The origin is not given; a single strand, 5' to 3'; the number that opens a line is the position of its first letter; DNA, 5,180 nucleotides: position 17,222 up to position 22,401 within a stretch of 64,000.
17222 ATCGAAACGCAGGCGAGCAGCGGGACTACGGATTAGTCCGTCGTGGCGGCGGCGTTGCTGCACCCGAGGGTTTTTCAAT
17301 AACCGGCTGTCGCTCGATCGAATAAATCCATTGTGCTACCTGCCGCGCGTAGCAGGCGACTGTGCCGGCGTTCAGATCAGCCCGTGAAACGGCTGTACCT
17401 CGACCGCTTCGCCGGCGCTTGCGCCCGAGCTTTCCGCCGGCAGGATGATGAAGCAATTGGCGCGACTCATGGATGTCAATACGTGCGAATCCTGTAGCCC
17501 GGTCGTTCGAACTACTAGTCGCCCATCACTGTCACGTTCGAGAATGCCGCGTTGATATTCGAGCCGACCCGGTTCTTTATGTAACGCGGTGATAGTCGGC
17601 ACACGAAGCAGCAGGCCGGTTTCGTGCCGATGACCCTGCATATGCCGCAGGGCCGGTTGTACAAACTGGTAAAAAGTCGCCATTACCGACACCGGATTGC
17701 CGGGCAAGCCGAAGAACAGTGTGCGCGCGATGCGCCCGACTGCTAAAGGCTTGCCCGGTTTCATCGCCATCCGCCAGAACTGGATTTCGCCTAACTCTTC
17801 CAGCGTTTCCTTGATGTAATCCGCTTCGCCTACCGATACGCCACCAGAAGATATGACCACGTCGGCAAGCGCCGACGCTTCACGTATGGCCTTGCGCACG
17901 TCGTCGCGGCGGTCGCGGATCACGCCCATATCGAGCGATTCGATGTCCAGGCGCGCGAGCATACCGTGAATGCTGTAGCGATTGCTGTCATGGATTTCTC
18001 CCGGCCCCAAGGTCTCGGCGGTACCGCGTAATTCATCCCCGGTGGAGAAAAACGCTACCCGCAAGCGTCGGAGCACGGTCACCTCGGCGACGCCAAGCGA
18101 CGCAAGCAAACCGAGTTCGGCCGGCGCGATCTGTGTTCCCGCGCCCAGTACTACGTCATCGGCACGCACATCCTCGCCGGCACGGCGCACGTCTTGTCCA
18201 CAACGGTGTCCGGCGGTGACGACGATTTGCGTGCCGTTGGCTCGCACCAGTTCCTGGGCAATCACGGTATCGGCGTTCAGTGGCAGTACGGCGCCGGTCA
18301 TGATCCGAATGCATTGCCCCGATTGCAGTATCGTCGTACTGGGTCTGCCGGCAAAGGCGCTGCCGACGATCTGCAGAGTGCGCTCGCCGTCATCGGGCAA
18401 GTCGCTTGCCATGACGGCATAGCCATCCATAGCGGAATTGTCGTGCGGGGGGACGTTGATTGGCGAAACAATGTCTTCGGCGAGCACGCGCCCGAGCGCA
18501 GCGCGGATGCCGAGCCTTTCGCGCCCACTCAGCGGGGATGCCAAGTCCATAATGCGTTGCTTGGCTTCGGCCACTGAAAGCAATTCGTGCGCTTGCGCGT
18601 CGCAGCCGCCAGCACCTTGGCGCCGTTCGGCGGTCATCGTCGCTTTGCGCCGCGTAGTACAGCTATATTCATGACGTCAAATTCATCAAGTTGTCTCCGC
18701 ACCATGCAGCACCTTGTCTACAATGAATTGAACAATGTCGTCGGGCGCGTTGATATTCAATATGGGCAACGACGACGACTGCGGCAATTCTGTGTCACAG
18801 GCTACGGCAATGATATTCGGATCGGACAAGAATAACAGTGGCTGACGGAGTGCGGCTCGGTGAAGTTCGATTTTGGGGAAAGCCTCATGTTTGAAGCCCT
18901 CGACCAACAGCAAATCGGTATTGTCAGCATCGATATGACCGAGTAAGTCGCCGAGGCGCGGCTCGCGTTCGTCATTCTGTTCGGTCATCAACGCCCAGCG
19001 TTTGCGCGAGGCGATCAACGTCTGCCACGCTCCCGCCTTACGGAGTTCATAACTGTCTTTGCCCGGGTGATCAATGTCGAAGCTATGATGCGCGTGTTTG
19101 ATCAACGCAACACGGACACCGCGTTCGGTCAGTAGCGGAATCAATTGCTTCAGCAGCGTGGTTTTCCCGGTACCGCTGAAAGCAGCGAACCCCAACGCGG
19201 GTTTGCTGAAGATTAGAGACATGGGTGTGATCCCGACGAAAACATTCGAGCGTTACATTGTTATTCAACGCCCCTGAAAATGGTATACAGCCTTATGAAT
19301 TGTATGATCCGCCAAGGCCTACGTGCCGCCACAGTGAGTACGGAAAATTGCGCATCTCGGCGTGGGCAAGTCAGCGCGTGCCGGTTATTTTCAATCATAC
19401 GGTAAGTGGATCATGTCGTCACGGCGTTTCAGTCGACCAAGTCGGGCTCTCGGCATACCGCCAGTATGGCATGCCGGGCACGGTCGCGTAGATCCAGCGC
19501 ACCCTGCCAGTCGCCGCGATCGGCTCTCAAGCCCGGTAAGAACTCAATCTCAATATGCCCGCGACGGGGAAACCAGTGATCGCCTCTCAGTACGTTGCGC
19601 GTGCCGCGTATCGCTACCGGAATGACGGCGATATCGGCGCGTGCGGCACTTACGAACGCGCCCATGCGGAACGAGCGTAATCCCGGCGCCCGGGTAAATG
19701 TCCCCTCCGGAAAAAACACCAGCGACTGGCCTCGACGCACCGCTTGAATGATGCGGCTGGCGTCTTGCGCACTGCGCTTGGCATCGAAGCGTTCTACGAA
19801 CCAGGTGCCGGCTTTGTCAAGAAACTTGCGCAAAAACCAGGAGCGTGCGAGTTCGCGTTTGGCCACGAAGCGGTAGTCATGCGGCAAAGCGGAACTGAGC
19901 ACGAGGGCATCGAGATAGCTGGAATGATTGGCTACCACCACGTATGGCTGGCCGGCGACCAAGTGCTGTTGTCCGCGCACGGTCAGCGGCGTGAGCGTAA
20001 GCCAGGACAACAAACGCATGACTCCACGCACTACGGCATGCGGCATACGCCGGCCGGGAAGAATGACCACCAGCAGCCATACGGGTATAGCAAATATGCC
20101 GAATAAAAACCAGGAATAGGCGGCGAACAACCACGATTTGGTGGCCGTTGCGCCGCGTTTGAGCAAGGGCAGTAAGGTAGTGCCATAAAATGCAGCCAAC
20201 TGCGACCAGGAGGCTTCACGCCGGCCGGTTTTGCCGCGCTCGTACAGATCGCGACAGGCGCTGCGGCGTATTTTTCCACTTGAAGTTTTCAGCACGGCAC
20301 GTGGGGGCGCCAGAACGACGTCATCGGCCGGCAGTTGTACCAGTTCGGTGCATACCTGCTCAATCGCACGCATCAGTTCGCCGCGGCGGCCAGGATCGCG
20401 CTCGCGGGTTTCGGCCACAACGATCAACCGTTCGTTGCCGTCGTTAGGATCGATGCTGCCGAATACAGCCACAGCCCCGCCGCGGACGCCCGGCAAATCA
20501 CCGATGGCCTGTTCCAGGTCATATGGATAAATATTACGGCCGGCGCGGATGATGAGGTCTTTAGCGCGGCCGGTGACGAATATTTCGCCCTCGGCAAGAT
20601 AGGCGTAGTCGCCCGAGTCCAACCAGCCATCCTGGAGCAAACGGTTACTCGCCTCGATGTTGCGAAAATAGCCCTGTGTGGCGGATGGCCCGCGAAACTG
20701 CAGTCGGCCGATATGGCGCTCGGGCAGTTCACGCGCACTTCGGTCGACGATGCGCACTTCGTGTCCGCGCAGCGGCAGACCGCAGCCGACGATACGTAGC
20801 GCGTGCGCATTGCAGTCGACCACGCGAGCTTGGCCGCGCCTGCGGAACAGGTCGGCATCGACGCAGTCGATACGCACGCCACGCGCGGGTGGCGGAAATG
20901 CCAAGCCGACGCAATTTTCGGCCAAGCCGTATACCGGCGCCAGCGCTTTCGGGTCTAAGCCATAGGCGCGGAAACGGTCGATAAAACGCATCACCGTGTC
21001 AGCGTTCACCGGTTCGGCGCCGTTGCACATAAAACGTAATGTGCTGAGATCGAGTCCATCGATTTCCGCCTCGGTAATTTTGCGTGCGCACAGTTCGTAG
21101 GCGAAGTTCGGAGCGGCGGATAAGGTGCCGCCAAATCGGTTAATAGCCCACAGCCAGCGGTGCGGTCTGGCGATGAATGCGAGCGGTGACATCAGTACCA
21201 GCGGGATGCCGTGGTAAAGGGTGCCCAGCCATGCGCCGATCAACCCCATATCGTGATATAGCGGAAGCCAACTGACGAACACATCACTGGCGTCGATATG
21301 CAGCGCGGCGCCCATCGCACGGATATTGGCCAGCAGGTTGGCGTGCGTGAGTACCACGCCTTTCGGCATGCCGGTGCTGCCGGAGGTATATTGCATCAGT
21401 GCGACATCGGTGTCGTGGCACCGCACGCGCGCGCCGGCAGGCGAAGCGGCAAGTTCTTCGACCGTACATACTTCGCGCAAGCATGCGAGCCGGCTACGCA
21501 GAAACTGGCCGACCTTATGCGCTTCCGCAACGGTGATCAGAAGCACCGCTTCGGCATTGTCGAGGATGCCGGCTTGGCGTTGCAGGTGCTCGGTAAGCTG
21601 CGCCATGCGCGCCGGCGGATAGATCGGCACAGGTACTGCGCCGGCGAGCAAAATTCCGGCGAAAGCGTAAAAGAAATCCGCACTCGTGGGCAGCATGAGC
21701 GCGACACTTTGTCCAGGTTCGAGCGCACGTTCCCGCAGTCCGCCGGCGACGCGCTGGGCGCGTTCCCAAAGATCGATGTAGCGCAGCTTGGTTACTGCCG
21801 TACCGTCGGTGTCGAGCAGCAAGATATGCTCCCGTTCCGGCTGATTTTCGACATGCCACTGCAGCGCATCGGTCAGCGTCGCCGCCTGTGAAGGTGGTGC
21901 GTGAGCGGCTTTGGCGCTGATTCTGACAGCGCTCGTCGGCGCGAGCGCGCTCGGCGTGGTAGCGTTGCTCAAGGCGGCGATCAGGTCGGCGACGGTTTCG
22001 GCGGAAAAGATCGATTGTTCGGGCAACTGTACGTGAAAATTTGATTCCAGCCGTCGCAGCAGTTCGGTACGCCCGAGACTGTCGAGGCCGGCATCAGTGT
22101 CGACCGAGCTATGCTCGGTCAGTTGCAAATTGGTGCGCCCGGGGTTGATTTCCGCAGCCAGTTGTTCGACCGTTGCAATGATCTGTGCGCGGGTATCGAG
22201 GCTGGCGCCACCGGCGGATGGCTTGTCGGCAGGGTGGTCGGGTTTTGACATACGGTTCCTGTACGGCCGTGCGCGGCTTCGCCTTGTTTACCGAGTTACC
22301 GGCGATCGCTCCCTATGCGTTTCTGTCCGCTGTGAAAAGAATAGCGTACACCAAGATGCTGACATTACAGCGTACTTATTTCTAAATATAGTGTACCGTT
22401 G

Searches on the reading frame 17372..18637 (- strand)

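Call 35: search_protein_families(library=pfam, proteins=[window:17372-18637:-], max_evalue=0.00001)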
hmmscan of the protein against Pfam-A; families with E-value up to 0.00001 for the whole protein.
window:17372-18637:- (421 aa): 3 families
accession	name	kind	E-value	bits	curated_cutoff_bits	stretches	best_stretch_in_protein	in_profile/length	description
PF03453.22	MoeA_N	-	2.5e-47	160.9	30.8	1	20-182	1-160/160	MoeA N-terminal region (domain I and II)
PF00994.29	MoCF_biosynth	-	6e-32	110.8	26.6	1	196-332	2-144/144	Probable molybdopterin binding domain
PF03454.20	MoeA_C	-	2.6e-21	76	22.1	1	348-417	4-72/72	MoeA C-terminal region (domain IV)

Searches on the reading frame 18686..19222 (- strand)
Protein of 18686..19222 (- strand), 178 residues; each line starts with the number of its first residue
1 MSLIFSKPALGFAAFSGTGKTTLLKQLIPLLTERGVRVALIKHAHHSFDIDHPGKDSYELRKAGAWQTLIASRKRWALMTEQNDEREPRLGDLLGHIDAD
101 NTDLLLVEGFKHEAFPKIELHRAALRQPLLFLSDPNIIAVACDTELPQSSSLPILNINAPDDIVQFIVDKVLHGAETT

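Call 35: search_protein_families(library=pfam, proteins=[window:18686-19222:-], max_evalue=0.00001)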
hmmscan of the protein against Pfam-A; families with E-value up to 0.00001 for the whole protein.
window:18686-19222:- (178 aa): 1 family
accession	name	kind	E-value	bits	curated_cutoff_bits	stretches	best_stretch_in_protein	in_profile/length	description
PF03205.20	MobB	-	6.7e-51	172.1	26.6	1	10-143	2-133/133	Molybdopterin guanine dinucleotide synthesis protein B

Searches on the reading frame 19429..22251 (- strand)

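Call 35: search_protein_families(library=pfam, proteins=[window:19429-22251:-], max_evalue=0.00001)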
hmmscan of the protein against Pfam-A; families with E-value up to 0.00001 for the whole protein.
window:19429-22251:- (940 aa): 3 families
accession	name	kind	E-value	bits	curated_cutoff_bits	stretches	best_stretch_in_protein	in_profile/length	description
PF00501.34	AMP-binding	-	1.7e-67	228.3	29.9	1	131-529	2-384/384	AMP-binding enzyme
PF01553.26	Acyltransferase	-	2.5e-30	105.4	23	1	756-881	2-131/132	Acyltransferase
PF00550.31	PP-binding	-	1.7e-08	35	20.8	1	40-94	14-67/67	Phosphopantetheine attachment site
